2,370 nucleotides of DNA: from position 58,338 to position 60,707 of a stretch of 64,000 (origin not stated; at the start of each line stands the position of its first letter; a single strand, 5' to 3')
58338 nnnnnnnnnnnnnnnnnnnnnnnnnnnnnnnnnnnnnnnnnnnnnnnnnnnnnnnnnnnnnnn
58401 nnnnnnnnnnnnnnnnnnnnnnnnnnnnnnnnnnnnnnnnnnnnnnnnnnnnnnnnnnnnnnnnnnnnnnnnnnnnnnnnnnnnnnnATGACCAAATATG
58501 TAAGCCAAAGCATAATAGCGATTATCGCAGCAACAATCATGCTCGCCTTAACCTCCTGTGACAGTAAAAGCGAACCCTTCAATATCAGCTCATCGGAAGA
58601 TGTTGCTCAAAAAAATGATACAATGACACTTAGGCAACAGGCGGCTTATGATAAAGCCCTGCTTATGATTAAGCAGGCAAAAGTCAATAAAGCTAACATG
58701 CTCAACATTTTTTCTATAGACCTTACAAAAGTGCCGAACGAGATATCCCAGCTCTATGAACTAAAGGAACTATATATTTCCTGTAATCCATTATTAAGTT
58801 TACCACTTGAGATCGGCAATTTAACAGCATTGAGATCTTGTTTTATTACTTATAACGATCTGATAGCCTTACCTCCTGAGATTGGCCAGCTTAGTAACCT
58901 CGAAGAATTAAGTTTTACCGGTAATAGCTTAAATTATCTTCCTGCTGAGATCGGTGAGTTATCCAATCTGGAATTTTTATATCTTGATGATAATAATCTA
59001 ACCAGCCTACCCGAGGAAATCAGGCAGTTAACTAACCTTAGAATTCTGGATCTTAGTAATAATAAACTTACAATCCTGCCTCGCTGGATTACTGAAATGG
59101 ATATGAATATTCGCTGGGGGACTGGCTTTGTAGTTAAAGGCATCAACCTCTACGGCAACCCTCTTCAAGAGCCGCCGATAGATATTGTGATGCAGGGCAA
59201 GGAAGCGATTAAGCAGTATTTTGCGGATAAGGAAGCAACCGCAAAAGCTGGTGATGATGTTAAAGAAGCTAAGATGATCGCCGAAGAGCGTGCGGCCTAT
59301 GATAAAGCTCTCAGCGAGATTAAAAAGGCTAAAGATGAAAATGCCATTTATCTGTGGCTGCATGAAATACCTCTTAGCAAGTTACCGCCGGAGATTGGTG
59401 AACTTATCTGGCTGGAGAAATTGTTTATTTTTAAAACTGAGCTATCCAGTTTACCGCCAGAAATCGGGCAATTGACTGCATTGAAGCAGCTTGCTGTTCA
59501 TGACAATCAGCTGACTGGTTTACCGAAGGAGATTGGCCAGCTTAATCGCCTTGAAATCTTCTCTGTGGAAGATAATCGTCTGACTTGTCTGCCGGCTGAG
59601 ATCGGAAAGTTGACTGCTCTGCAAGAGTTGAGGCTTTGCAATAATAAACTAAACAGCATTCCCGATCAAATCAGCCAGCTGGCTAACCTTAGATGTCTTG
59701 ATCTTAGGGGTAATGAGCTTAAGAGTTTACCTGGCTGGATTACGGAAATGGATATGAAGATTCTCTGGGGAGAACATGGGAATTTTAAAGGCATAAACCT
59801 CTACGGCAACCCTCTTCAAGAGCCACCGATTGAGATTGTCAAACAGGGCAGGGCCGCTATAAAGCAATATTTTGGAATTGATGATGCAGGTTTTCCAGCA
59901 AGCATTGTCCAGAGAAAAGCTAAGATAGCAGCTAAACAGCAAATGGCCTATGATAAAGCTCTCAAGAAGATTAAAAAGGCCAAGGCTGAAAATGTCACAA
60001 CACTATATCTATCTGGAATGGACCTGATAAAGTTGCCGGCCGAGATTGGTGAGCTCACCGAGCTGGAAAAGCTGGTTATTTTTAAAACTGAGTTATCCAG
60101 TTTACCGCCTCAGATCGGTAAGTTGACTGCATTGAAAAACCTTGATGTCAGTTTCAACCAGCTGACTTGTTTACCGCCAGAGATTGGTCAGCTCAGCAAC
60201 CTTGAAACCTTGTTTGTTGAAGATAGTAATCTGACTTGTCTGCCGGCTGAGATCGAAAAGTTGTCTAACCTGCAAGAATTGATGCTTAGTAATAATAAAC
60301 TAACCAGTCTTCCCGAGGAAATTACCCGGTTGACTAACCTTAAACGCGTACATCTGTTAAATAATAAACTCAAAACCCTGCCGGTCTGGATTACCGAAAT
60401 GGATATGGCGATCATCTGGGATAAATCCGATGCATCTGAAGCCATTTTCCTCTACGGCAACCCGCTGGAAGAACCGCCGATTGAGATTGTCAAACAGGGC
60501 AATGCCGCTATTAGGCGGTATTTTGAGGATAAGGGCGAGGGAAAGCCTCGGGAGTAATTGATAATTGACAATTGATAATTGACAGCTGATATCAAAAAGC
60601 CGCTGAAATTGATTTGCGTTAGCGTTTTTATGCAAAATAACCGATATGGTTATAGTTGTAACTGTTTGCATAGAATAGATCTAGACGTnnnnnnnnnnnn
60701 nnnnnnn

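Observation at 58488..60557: Eukaryote-like LRR protein formed by internal triplication of a complete 215-aa module that also exists as a stand-alone gene 22 kb away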

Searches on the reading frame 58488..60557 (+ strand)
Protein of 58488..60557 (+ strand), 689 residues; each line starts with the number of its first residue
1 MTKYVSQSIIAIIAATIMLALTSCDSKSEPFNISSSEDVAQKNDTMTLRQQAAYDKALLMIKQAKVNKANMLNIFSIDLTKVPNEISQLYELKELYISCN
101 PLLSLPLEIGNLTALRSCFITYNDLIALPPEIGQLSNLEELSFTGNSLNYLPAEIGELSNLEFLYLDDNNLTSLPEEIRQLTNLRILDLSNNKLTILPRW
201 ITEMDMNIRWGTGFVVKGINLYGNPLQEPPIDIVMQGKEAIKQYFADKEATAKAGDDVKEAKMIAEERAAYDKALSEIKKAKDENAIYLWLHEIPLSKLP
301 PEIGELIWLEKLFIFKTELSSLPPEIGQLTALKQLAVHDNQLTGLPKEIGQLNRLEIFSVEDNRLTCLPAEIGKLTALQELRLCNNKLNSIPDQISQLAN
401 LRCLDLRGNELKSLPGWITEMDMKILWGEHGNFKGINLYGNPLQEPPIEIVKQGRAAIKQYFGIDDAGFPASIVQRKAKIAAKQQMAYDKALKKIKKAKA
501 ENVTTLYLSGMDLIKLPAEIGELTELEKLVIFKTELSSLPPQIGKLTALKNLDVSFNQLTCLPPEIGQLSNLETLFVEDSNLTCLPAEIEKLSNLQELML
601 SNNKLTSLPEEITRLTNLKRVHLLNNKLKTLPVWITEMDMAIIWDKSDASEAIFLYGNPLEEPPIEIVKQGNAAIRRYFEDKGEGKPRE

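Call 10: search_protein_families(library=pfam, proteins=[window:58488-60557:+], max_evalue=0.01)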
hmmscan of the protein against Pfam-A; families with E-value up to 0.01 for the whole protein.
window:58488-60557:+ (689 aa): 10 families
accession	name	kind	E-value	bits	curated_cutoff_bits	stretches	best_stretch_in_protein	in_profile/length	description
PF23598.1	LRR_14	-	2.9e-49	168.2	40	6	288-359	51-120/353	Leucine-rich repeat region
PF12799.13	LRR_4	-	6e-38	128.4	27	5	160-196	2-38/44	Leucine Rich repeats (2 copies)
PF13855.12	LRR_8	-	7.7e-34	115.7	27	7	354-411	2-61/61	Leucine rich repeat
PF00560.39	LRR_1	-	1.5e-25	84.2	20.6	0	183-202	1-21/23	Leucine Rich Repeat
PF23211.1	LRR_LRWD1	-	9.5e-11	42.2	28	1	67-148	16-98/190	Leucine-rich repeat and WD repeat-containing protein 1, LRR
PF25019.1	LRR_R13L1-DRL21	-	1.1e-08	35.5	27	0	569-623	68-124/127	R13L1/DRL21 LRRs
PF17126.11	RsmF_methylt_CI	-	2.7e-07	30.9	27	0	164-187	14-37/61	RsmF rRNA methyltransferase first C-terminal domain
PF14580.12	LRR_9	-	7.8e-05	22.7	30.5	0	551-629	46-126/175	Leucine-rich repeat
PF25013.1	LRR_Zer-1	-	0.00019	22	27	0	501-611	8-104/137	Zer-1-like, Leucine-rich repeats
PF23286.1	LRR_13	-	0.0003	21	30.1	0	154-191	125-162/210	Disease resistance protein RPS4B-like, leucine-rich repeats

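Call 11: find_encoding_contigs(protein=window:58488-60557:+, flank=10000, max_places=6)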
Protein window:58488-60557:+ (689 aa): no gene with exactly this product is on record in the collection.

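Call 13: find_homologous_proteins(query=window:58488-60557:+, max_evalue=1e-10)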
Query window:58488-60557:+ (689 aa): 4458 proteins with E <= 1e-10 among 8000 candidates; the best 120 are listed.
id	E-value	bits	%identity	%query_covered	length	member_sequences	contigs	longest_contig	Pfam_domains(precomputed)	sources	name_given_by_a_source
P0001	0.0e+0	1517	100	100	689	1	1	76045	PF23598.2,PF17126.12,PF25019.1,PF00560.40,PF12799.14,PF13855.13,PF23211.1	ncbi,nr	ncbi:MAG: leucine-rich repeat domain-containing protein [Phycisphaerae bacterium]|nr:leucine-rich re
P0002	1.0e-146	508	59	63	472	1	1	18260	PF23598.2,PF17126.12,PF25019.1,PF00560.40,PF12799.14,PF13855.13,PF23211.1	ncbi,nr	ncbi:MAG: leucine-rich repeat domain-containing protein [Phycisphaerae bacterium]|nr:leucine-rich re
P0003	2.1e-139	484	34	78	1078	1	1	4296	PF23598.2,PF08477.20,PF13855.13,PF23211.1,PF13516.13,PF25497.2,PF25019.1,PF00560.40,PF12799.14,PF19960.7,PF16095.12,PF00071.29,PF23952.2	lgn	-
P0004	1.5e-132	462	34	89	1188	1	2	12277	PF23598.2,PF00025.28,PF08477.20,PF03193.23,PF13855.13,PF23211.1,PF04670.19,PF25497.2,PF25019.1,PF00560.40,PF12799.14,PF23286.1,PF16095.12,PF00071.29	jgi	jgi:small GTP-binding protein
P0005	1.0e-130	455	34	88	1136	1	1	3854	PF23598.2,PF00025.28,PF08477.20,PF25013.1,PF13855.13,PF23211.1,PF25497.2,PF00560.40,PF12799.14,PF23286.1,PF16095.12,PF00071.29,PF23952.2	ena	-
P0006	1.5e-130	455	40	56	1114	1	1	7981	PF23598.2,PF00025.28,PF08477.20,PF13855.13,PF23211.1,PF12189.14,PF25497.2,PF00560.40,PF12799.14,PF23286.1,PF16095.12,PF00071.29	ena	-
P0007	2.6e-124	434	38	81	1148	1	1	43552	PF23598.2,PF13306.13,PF00025.28,PF08477.20,PF13676.12,PF13855.13,PF23211.1,PF01582.26,PF25497.2,PF25019.1,PF00560.40,PF12799.14,PF16095.12,PF00071.29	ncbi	-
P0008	1.2e-123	432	39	86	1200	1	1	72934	PF23598.2,PF08477.20,PF13855.13,PF23211.1,PF25497.2,PF25019.1,PF00560.40,PF12799.14,PF19960.7,PF00009.34,PF16095.12,PF00071.29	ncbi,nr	ncbi:MAG: leucine-rich repeat domain-containing protein [Chloroflexi bacterium]|nr:leucine-rich repe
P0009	1.2e-121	425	31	90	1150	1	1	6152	PF23598.2,PF14580.13,PF00560.40,PF12799.14,PF13855.13,PF23211.1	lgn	-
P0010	9.3e-118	413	34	89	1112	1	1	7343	PF23598.2,PF08477.20,PF25013.1,PF13855.13,PF23211.1,PF13516.13,PF14580.13,PF25497.2,PF25019.1,PF00560.40,PF12799.14,PF19960.7,PF16095.12,PF00071.29,PF23952.2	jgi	jgi:small GTP-binding protein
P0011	5.7e-116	407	34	91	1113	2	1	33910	PF23598.2,PF00025.28,PF08477.20,PF13855.13,PF23211.1,PF25497.2,PF25019.1,PF00560.40,PF12799.14,PF23286.1,PF16095.12,PF00071.29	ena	-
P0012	4.1e-114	401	40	53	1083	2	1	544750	PF23598.2,PF25497.2,PF25019.1,PF00560.40,PF08477.20,PF12799.14,PF13855.13,PF23211.1,PF16095.12,PF00071.29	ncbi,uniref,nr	ncbi:leucine-rich repeat domain-containing protein [Trichormus variabilis]|uniref:non-specific serin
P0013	6.4e-114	400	37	79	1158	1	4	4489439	PF23598.2,PF00025.28,PF08477.20,PF13855.13,PF23211.1,PF13516.13,PF14580.13,PF25497.2,PF25019.1,PF00560.40,PF12799.14,PF23286.1,PF16095.12,PF00071.29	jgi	-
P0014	8.9e-113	396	36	88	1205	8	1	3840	PF23598.2,PF00025.28,PF08477.20,PF25013.1,PF13855.13,PF23211.1,PF25497.2,PF00560.40,PF12799.14,PF23286.1,PF16095.12,PF00071.29,PF23952.2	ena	-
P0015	5.4e-109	384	42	52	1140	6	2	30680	PF23598.2,PF00025.28,PF08477.20,PF25013.1,PF13855.13,PF23211.1,PF13516.13,PF25497.2,PF25019.1,PF00560.40,PF12799.14,PF16095.12,PF00071.29,PF23952.2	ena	-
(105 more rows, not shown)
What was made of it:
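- Most whole-protein hits are LRR-Roc-COR proteins (call 13). Neochlamydia LRR proteins are among the hits (call 13).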

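Call 15: find_encoding_contigs(protein=P0002, flank=10000, max_places=4)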
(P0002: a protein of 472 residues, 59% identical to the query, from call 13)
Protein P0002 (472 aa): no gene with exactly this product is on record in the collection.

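Call 16: find_encoding_contigs(protein=P0001, flank=10000, max_places=4)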
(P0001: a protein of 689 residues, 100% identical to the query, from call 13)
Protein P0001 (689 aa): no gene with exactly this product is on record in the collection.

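Call 42: list_cluster_members(proteins=[P0001, P0002, P0125, P0126, P0128, P0124, P0127, P0131, P0133])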
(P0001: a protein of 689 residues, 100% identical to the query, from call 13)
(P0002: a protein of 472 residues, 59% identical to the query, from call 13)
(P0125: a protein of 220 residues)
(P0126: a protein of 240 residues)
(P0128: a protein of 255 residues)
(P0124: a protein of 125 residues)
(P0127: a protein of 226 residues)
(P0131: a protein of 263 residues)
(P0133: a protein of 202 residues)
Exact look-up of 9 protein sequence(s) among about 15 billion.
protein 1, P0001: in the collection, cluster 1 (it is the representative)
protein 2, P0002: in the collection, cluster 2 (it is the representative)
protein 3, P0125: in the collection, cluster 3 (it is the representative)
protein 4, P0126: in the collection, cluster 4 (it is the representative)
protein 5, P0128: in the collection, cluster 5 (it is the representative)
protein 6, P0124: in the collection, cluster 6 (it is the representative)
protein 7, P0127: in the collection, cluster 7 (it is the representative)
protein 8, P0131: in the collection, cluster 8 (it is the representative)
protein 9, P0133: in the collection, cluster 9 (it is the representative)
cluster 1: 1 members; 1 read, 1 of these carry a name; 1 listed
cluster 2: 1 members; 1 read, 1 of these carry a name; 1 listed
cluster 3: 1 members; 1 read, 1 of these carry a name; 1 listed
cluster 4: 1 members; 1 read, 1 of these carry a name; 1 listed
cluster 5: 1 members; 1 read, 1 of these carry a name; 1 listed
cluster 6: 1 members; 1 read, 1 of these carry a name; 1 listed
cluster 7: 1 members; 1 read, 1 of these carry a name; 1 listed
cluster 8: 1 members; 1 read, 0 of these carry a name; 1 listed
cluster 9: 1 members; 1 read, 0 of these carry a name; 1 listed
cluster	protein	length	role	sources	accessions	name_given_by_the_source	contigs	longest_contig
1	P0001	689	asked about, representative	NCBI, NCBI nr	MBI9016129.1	MAG: leucine-rich repeat domain-containing protein [Phycisphaerae bacterium] | leucine-rich repeat domain-containing protein [Phycisphaerae bacterium]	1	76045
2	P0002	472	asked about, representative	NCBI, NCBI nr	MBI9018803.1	MAG: leucine-rich repeat domain-containing protein [Phycisphaerae bacterium] | leucine-rich repeat domain-containing protein [Phycisphaerae bacterium]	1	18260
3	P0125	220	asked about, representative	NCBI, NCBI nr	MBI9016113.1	MAG: leucine-rich repeat domain-containing protein [Phycisphaerae bacterium] | leucine-rich repeat domain-containing protein [Phycisphaerae bacterium]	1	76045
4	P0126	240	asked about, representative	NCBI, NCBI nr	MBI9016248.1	MAG: leucine-rich repeat domain-containing protein [Phycisphaerae bacterium] | leucine-rich repeat domain-containing protein [Phycisphaerae bacterium]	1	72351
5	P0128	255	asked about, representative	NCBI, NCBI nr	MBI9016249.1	MAG: leucine-rich repeat domain-containing protein [Phycisphaerae bacterium] | leucine-rich repeat domain-containing protein [Phycisphaerae bacterium]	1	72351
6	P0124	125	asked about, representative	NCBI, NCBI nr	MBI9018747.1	MAG: hypothetical protein JEZ07_15950 [Phycisphaerae bacterium] | hypothetical protein [Phycisphaerae bacterium]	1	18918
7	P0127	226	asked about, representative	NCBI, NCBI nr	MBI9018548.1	MAG: hypothetical protein JEZ07_14945 [Phycisphaerae bacterium] | hypothetical protein [Phycisphaerae bacterium]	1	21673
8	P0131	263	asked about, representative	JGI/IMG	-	-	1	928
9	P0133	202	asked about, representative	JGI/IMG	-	-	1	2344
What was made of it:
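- All close paralogs carry NCBI accessions MBI9016113 to MBI9018803, and the two named 'hypothetical protein' carry locus tags JEZ07_, i.e. one MAG (call 42).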

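Call 59: predict_structure(alignment_id=A4)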
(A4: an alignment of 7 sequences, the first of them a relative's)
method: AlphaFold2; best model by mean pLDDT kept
length: 689 residues; sequences in the alignment: 7
mean_pLDDT: 82.4   pTM: 0.39
mean pLDDT of the five models: 82.4, 82.1, 81.6, 79.8, 75.9
residues with pLDDT >= 90: 324; 70-90: 241; 50-70: 73; < 50: 51
segments of 3 or more residues with pLDDT < 50: 1-3, 24-44, 253-262, 466-476, 685-689
pLDDT, mean of each block of 10 residues (from residue 1): 63 79 44 29 58 88 92 84 89 89 84 94 84 93 89 92 92 88 91 80 78 69 75 67 66 41 66 93 95 86 95 93 94 96 94 96 93 95 93 88 92 74 74 77 62 58 45 48 84 96 95 92 97 93 97 95 96 97 94 97 92 93 90 88 80 87 82 84 47
secondary structure, 60 per line:
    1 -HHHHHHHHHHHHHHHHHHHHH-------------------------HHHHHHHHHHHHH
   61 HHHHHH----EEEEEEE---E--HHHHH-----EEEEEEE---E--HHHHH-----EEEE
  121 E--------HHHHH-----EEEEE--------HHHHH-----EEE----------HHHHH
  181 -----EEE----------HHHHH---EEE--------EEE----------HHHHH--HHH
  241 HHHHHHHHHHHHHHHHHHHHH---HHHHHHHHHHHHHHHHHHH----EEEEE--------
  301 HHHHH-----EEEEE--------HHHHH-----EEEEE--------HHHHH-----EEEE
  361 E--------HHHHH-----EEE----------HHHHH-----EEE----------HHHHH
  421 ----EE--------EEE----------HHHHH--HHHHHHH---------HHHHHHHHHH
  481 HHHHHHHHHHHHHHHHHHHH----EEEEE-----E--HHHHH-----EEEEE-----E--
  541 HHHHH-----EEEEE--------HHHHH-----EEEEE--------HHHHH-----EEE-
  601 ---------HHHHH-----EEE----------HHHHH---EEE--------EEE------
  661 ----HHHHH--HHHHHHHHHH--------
elements in order (helices of 4 or more, strands of 3 or more residues): H2-22 H48-66 E71-77 H84-88 E94-100 H107-111 E117-121 H130-134 E140-144 H153-157 E163-165 H176-180 E186-188 H199-203 E207-209 E218-220 H231-235 H238-261 H265-283 E288-292 H301-305 E311-315 H324-328 E334-338 H347-351 E357-361 H370-374 E380-382 H393-397 E403-405 H416-420 E435-437 H448-452 H455-461 H471-500 E505-509 H518-522 E528-532 H541-545 E551-555 H564-568 E574-578 H587-591 E597-599 H610-614 E620-622 H633-637 E641-643 E652-654 H665-669 H672-681
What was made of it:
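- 58488..58559 (+): Signal peptide with lipobox L21-T22-S23-C24, followed by Asp at +2. AF2 predicts helix 2-22 (call 59).
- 58560..58628 (+): Low-complexity tether, aa 25-47. pLDDT below 50 for residues 24-44 (call 59)
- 59232..59279 (+): Inter-module linker 1 (aa 249-264). pLDDT below 50 at residues 253-262 (call 59)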

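Call 73: search_protein_families(library=ncbifam, proteins=[window:58488-60557:+], max_evalue=0.001)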
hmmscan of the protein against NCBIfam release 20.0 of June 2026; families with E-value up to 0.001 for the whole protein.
window:58488-60557:+ (689 aa): 8 families
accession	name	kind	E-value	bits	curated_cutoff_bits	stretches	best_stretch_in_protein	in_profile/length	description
NF041381.1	XopAC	subfamily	1.1e-73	248.4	450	3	256-425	39-210/451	XopAC/AvrAC family type III secretion system effector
NF041400.1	XopAE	equivalog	1.6e-64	218.6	600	3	291-420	73-206/478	type III secretion system effector XopAE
NF041351.1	XopL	equivalog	1.6e-54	185.5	500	3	475-639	25-199/497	type III secretion system leucine-rich repeat domain-containing effector XopL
NF047464.1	FibnectbindLIC11051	equivalog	9.7e-44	149.9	1000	3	501-637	488-625/685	LIC_11051 family fibronectin-binding protein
NF011897.0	PRK15370.1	equivalog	3e-29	101.4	1113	3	258-418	154-302/755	SPI-1 type III secretion system effector E3 ubiquitin transferase SlrP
NF011917.0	PRK15387.1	equivalog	3.3e-22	78.3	1243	3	512-633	313-419/788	type III secretion system effector E3 ubiquitin transferase SspH2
NF033190.2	inl_like_NEAT_1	exception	5.9e-10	38.1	1275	1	513-627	252-362/754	NEAT domain-containing leucine-rich repeat protein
NF033188.1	internalin_H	exception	2.1e-09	36.6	1050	1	501-631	120-245/548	InlH/InlC2 family class 1 internalin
